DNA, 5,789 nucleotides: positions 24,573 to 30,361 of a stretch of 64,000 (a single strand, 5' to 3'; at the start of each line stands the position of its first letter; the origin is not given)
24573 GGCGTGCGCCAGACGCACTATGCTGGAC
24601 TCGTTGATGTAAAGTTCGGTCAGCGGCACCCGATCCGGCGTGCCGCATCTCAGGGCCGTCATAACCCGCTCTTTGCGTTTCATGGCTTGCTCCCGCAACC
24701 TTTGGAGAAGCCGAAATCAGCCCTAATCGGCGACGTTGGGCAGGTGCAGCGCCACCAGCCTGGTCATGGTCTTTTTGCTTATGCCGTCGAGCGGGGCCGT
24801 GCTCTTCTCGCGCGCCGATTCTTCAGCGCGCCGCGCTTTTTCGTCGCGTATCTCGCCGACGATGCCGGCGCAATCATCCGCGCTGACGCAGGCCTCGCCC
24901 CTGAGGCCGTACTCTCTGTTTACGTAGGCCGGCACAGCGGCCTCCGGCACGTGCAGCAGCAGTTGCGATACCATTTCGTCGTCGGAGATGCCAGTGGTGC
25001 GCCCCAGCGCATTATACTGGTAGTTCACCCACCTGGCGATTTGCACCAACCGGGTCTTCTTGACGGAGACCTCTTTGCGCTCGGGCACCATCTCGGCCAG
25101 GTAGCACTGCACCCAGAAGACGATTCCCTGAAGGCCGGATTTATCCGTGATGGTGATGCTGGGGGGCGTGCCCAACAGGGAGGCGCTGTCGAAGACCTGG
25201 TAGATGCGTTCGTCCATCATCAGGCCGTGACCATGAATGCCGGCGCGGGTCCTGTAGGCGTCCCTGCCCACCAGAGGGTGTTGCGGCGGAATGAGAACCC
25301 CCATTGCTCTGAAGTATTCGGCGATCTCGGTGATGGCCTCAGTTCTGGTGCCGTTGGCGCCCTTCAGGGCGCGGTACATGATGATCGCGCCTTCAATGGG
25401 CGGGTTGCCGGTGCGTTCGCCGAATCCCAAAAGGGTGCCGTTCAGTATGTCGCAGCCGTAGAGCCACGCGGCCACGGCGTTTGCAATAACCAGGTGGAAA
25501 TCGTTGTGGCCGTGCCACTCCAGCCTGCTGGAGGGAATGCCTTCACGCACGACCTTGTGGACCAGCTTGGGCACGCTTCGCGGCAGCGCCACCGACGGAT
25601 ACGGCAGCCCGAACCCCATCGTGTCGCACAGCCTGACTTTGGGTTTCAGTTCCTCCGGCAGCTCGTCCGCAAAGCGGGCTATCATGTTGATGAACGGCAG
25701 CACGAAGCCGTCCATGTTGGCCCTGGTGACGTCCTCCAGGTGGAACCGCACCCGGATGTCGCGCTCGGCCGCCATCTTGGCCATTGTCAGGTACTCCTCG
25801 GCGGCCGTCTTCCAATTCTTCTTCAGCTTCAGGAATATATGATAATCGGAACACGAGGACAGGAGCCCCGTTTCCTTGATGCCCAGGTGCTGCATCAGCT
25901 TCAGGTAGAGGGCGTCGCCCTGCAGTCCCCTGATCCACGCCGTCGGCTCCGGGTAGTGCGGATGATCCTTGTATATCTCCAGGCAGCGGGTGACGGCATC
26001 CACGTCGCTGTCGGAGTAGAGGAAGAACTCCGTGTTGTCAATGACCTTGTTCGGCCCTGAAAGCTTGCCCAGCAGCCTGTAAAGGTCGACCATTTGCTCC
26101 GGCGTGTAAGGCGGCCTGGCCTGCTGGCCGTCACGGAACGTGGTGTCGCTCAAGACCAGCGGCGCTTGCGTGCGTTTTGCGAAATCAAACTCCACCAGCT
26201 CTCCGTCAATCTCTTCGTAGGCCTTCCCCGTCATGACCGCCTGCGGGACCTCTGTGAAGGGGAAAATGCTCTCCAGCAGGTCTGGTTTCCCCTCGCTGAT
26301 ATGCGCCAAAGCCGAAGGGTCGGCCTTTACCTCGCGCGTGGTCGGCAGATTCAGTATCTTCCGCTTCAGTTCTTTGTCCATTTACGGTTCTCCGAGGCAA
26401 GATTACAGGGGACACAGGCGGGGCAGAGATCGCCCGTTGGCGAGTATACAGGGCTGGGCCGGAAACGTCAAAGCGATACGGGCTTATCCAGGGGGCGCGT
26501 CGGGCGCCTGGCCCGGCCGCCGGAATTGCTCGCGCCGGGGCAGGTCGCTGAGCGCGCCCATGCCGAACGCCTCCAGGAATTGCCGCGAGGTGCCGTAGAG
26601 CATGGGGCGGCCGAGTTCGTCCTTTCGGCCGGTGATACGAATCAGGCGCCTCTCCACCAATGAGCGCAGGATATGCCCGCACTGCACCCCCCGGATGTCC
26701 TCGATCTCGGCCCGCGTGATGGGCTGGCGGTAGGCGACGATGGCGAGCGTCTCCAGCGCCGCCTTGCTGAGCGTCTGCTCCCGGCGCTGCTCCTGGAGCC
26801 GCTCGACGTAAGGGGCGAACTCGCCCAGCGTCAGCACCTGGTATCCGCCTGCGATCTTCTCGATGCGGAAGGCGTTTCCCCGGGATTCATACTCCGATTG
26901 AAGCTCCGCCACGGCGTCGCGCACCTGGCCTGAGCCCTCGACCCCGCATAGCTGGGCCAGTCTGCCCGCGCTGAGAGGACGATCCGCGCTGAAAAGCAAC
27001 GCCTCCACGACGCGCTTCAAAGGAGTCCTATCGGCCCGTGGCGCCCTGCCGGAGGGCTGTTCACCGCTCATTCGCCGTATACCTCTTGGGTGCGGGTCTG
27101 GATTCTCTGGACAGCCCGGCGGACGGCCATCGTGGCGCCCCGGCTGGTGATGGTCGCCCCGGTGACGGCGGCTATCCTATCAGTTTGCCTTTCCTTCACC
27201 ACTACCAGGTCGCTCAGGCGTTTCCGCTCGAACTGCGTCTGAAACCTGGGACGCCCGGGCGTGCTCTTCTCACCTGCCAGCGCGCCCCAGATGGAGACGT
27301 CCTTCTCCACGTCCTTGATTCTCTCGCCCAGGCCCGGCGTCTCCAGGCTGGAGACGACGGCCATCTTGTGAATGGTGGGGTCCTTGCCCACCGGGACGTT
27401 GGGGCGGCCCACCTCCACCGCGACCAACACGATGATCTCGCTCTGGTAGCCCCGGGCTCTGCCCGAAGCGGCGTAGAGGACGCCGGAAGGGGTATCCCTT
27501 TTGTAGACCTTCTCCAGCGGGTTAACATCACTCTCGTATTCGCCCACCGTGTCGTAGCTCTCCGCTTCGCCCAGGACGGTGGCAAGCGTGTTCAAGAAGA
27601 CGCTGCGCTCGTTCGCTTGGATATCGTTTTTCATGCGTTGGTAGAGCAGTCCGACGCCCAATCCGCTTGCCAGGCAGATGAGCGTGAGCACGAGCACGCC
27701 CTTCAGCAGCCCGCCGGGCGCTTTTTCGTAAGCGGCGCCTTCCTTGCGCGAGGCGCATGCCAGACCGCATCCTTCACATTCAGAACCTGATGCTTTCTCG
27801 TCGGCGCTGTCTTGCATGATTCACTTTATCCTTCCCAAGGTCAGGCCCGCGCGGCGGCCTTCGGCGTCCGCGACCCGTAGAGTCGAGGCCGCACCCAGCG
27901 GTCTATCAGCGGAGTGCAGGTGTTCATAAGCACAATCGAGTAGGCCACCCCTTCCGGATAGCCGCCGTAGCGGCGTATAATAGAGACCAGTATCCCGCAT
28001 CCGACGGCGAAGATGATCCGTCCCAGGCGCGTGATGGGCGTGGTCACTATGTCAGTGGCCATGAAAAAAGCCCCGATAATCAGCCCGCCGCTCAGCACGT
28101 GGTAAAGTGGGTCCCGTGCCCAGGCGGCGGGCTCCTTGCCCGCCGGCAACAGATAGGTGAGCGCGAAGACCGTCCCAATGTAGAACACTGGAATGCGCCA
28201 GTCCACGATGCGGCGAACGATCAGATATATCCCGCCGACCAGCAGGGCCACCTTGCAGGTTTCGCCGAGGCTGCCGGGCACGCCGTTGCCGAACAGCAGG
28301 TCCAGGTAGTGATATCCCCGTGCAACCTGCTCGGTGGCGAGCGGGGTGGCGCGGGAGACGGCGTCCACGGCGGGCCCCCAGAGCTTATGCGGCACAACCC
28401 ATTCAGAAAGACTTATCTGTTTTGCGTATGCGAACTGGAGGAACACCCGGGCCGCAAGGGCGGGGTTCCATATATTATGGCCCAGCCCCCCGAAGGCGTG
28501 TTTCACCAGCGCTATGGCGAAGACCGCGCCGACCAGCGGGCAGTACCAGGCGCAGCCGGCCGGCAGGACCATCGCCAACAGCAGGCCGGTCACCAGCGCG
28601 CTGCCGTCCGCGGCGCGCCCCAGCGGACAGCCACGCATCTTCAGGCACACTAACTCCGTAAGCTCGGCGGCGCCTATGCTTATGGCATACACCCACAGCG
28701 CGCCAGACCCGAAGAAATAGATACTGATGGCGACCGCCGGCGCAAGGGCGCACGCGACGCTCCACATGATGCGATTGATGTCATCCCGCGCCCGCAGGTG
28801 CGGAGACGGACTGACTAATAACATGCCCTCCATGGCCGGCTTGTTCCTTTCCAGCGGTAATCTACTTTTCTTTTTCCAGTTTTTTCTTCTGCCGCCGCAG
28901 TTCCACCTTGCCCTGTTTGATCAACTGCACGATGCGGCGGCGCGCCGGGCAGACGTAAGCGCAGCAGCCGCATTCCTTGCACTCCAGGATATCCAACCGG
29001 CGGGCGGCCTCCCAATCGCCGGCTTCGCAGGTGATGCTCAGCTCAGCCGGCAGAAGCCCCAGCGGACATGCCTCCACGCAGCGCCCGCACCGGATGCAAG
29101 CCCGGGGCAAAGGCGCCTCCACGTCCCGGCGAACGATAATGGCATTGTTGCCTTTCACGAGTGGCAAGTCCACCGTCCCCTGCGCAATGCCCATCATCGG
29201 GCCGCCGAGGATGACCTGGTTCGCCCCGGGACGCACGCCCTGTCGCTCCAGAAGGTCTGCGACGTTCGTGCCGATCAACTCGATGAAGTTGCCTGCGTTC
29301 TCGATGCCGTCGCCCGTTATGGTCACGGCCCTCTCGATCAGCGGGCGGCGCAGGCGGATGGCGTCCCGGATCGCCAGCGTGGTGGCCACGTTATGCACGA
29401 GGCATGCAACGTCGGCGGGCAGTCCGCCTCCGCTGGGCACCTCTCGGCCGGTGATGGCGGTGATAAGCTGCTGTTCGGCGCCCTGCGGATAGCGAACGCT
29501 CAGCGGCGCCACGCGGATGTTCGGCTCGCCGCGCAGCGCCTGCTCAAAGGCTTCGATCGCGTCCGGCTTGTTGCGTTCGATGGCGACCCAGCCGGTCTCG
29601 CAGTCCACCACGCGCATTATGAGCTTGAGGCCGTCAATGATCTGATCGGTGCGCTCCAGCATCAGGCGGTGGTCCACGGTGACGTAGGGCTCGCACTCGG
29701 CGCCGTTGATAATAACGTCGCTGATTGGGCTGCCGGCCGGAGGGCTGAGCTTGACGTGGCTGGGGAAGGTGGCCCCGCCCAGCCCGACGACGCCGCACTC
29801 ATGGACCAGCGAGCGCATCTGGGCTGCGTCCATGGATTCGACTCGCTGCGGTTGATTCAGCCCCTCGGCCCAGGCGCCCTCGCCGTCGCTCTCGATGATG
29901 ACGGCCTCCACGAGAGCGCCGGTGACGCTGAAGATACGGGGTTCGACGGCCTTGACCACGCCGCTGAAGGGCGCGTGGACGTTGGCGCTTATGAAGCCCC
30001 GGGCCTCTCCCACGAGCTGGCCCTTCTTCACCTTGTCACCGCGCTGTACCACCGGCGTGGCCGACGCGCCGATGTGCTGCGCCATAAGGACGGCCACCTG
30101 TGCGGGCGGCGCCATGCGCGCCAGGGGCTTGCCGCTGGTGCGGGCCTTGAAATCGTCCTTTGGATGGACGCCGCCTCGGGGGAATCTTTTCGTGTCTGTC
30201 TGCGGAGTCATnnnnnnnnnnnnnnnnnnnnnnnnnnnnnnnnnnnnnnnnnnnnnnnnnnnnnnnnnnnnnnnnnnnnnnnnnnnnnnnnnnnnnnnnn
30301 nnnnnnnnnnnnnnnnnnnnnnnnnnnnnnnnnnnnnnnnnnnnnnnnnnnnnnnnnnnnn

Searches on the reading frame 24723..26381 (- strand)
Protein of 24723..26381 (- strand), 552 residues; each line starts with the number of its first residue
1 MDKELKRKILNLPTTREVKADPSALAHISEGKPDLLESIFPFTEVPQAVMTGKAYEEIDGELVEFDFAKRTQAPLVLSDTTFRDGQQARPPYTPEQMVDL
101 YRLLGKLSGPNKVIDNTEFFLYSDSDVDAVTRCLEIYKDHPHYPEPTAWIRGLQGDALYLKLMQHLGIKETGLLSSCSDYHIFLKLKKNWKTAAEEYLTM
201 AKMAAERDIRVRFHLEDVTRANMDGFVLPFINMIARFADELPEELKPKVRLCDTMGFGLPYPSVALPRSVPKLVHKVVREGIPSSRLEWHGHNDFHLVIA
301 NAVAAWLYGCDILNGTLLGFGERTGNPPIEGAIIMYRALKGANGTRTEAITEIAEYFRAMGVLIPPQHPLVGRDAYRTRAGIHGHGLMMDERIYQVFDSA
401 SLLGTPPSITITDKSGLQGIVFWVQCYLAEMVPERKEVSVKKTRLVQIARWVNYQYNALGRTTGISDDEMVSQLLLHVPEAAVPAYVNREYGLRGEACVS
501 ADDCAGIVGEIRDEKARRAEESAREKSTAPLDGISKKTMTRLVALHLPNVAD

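Call 67: search_protein_families(library=pfam, proteins=[window:24723-26381:-], max_evalue=0.00001)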
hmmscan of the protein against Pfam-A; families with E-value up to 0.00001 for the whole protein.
window:24723-26381:- (552 aa): 1 family
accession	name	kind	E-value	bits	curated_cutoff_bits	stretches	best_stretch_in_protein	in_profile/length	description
PF00682.25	HMGL-like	-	2.4e-24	86.6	29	1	77-355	4-258/260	HMGL-like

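Call 88: search_protein_families(library=ncbifam, proteins=[window:24723-26381:-], max_evalue=1e-10)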
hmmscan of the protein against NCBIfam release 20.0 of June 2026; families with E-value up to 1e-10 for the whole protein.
window:24723-26381:- (552 aa): 14 families
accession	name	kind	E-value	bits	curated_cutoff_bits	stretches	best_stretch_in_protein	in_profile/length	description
TIGR02660.1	nifV_homocitr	equivalog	2.7e-37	128.9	462.9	1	75-424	2-326/365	homocitrate synthase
TIGR02146.1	LysS_fung_arch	equivalog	1.5e-30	106.6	413.55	1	162-419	77-318/344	homocitrate synthase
NF002085.0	PRK00915.1-2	subfamily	2.1e-29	102.7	517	1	79-418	18-332/504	2-isopropylmalate synthase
TIGR02090.1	LEU1_arch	subfamily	5.9e-28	98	484.75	1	78-422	4-323/363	isopropylmalate/citramalate/homocitrate synthases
NF002086.0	PRK00915.1-3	equivalog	3.9e-26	91.6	532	1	75-419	7-338/516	2-isopropylmalate synthase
NF041069.1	IPMS_Sufob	equivalog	7.2e-24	84.7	600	1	78-421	4-324/371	isopropylmalate synthase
TIGR00973.1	leuA_bact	equivalog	6.2e-22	77.7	598.7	1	77-418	4-332/494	2-isopropylmalate synthase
NF002087.0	PRK00915.1-4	equivalog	9.1e-20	70.7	729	1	73-417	5-336/516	2-isopropylmalate synthase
NF002084.0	PRK00915.1-1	equivalog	1.7e-18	66.5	748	1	173-418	98-335/523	2-isopropylmalate synthase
NF042433.1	CitmalDyn_Leptosp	equivalog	2.7e-17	62.5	950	1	150-386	80-305/514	(R)-citramalate synthase CimA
NF002088.0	PRK00915.1-5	equivalog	6.8e-15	54.5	697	1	176-404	100-319/514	2-isopropylmalate synthase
TIGR00977.1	citramal_synth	equivalog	5.3e-14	51.4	450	1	251-428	173-345/526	citramalate synthase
NF042434.1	IPMS_Lepto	equivalog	2.9e-12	46.3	500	0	273-425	190-348/374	2-isopropylmalate synthase LeuA2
NF006049.0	PRK08195.1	subfamily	7.6e-12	44.9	229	0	266-357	175-266/344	4-hyroxy-2-oxovalerate/4-hydroxy-2-oxopentanoic acid aldolase,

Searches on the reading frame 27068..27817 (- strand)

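Call 67: search_protein_families(library=pfam, proteins=[window:27068-27817:-], max_evalue=0.00001)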
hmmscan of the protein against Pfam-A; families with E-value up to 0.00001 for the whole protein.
window:27068-27817:- (249 aa): 1 family
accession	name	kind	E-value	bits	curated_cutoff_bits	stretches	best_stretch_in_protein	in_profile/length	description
PF04205.19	FMN_bind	-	6.6e-11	43.1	22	1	143-237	12-77/77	FMN-binding domain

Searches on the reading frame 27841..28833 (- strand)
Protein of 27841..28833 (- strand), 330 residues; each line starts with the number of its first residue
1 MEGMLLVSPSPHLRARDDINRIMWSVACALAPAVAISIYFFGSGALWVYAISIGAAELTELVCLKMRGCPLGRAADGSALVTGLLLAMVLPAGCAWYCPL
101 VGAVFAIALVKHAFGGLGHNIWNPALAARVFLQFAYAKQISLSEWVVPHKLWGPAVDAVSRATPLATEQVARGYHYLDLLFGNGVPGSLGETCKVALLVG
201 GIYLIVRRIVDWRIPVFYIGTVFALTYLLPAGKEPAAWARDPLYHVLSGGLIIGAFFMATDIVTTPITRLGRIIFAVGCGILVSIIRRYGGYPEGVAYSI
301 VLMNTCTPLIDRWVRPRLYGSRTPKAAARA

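Call 67: search_protein_families(library=pfam, proteins=[window:27841-28833:-], max_evalue=0.00001)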
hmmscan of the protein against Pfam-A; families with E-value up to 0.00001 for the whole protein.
window:27841-28833:- (330 aa): 1 family
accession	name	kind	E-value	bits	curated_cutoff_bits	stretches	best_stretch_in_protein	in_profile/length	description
PF03116.20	NQR2_RnfD_RnfE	-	2.6e-110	368.9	27.7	1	7-320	2-296/296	NQR2, RnfD, RnfE family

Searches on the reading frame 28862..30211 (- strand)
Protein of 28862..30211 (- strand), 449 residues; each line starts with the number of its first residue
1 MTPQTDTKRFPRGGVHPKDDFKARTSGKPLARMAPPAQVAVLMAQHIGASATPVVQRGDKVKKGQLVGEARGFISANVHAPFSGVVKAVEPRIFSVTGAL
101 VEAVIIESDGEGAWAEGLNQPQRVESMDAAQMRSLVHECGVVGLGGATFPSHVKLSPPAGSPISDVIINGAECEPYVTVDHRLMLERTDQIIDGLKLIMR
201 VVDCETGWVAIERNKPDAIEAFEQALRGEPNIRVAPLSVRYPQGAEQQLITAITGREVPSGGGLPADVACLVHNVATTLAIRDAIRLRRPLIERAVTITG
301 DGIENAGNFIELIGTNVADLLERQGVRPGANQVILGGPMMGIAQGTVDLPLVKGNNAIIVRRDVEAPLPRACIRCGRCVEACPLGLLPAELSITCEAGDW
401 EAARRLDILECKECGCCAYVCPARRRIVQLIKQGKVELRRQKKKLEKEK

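Call 67: search_protein_families(library=pfam, proteins=[window:28862-30211:-], max_evalue=0.00001)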
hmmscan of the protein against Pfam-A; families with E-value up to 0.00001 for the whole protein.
window:28862-30211:- (449 aa): 2 families
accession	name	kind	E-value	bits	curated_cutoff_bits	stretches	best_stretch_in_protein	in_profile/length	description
PF01512.22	Complex1_51K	-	2.5e-50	170.7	31.2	1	136-282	1-149/150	Nuo51 FMN-binding domain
PF13375.12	RnfC_N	-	1.7e-30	105.5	25.6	1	12-111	4-101/101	RnfC Barrel sandwich hybrid domain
